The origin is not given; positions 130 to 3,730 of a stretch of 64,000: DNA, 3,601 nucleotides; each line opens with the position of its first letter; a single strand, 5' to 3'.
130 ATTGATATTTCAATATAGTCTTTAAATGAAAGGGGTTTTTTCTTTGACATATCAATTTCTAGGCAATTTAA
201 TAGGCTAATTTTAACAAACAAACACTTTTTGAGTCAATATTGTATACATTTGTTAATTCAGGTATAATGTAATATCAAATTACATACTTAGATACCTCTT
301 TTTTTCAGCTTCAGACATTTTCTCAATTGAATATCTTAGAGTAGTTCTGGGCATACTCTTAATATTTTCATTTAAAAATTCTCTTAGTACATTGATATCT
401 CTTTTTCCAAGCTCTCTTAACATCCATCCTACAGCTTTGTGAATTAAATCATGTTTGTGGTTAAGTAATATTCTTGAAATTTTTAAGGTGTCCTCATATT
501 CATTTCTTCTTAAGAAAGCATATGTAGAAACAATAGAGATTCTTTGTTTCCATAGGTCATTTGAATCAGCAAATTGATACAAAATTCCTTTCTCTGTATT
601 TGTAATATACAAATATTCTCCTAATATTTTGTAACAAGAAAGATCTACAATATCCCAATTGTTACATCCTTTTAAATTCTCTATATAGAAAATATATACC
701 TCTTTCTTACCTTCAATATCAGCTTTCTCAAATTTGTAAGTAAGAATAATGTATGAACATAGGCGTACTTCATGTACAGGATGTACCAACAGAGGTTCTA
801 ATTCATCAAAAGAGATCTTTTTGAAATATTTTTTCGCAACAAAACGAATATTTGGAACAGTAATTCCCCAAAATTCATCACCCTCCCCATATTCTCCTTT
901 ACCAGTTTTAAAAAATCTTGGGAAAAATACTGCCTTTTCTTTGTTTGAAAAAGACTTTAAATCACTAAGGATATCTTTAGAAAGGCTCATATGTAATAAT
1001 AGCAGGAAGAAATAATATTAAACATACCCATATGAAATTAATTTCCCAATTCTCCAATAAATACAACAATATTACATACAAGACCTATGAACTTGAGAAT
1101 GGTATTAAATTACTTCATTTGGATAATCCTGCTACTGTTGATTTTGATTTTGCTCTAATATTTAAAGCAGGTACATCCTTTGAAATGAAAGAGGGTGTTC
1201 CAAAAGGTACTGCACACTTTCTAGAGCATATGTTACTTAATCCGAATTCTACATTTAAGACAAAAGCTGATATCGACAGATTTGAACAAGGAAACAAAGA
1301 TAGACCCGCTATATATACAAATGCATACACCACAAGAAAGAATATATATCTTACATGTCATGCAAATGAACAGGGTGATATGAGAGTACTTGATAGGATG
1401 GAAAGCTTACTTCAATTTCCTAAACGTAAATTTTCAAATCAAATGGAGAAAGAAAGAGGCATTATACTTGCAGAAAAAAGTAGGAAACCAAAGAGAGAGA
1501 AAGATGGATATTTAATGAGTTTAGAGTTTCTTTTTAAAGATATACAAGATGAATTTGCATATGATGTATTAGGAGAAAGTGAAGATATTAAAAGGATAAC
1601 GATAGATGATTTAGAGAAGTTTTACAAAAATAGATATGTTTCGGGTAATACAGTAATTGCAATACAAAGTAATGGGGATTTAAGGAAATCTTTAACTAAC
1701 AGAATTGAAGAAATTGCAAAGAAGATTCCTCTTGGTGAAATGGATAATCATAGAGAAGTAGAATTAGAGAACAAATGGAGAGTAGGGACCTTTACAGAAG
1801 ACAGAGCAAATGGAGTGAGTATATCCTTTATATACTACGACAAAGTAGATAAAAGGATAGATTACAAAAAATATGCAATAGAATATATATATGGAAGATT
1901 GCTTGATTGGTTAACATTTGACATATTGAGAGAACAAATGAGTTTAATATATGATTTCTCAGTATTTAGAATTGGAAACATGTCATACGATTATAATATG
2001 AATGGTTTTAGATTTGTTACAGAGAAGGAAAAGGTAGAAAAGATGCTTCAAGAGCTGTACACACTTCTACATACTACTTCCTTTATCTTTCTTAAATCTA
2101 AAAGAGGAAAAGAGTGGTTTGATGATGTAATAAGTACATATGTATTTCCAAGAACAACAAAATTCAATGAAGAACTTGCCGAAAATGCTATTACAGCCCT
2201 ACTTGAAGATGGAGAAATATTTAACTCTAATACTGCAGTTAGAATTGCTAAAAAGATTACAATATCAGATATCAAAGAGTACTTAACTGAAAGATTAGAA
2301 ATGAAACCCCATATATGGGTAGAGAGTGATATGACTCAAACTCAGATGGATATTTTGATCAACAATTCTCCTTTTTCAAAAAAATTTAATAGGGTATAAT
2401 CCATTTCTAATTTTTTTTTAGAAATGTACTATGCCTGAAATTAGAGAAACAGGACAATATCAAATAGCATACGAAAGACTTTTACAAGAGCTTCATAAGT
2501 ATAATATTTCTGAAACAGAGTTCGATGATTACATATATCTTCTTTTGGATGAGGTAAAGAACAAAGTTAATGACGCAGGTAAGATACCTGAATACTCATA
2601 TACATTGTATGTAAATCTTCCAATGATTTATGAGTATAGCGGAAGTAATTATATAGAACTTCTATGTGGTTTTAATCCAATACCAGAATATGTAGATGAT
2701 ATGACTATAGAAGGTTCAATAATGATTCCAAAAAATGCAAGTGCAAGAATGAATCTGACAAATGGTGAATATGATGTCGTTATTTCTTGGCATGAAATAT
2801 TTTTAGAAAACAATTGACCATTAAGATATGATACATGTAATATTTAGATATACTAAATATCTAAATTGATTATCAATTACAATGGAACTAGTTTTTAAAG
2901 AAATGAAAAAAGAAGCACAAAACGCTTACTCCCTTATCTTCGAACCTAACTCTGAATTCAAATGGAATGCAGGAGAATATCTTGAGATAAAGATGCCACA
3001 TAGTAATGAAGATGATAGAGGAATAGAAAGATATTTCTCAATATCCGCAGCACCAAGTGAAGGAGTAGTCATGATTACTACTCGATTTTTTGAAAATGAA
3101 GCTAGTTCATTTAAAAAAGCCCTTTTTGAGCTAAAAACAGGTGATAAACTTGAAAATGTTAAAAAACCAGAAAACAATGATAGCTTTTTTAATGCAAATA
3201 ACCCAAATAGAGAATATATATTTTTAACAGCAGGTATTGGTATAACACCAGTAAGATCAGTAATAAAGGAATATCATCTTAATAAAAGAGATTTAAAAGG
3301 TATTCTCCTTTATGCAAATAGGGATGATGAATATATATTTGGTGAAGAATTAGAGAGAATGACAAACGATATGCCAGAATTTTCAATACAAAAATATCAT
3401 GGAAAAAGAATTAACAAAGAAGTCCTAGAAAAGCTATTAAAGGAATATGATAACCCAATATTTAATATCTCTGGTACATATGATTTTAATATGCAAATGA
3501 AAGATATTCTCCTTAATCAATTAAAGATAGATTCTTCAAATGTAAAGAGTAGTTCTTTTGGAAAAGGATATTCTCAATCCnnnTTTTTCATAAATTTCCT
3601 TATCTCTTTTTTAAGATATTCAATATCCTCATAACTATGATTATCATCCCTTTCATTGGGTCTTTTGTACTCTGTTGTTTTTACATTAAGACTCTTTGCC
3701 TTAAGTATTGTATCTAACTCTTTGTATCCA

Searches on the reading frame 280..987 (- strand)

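Call 15: search_protein_families(library=pfam, proteins=[window:280-987:-], max_evalue=0.001)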
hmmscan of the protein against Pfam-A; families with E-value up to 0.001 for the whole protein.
window:280-987:- (235 aa): 1 family
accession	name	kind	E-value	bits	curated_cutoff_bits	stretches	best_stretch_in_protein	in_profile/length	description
PF08713.17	DNA_alkylation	-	3.5e-58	197.2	21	1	7-224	2-213/213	DNA alkylation repair enzyme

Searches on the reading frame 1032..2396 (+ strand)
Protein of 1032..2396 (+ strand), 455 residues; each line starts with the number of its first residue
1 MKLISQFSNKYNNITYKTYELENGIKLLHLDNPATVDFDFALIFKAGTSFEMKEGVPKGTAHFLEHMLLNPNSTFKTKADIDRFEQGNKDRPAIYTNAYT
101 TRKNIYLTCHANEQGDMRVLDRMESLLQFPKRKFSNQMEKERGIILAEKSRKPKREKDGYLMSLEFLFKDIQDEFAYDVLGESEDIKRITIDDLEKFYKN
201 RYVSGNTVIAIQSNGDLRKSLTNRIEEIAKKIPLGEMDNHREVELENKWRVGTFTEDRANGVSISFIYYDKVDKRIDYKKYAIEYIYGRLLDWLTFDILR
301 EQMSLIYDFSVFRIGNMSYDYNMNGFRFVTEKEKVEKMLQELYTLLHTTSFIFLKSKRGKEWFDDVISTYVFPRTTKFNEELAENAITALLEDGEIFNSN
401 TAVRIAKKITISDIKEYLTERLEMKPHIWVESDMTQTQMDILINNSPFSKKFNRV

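Call 15: search_protein_families(library=pfam, proteins=[window:1032-2396:+], max_evalue=0.001)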
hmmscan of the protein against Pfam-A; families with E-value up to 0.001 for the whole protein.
window:1032-2396:+ (455 aa): 2 families
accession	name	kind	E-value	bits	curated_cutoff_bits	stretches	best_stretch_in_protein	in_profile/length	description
PF05193.26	Peptidase_M16_C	-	9.9e-12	45.5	23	1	189-343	2-158/181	Peptidase M16 inactive domain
PF00675.25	Peptidase_M16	-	1.2e-07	32.2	22.3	1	39-148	14-115/149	Insulinase (Peptidase family M16)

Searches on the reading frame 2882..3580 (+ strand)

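Call 15: search_protein_families(library=pfam, proteins=[window:2882-3580:+], max_evalue=0.001)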
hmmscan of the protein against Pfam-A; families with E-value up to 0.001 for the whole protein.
window:2882-3580:+ (233 aa): 1 family
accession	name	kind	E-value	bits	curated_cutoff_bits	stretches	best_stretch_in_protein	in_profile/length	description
PF00175.26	NAD_binding_1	-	1.7e-05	25.8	22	1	114-172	1-62/109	Oxidoreductase NAD-binding domain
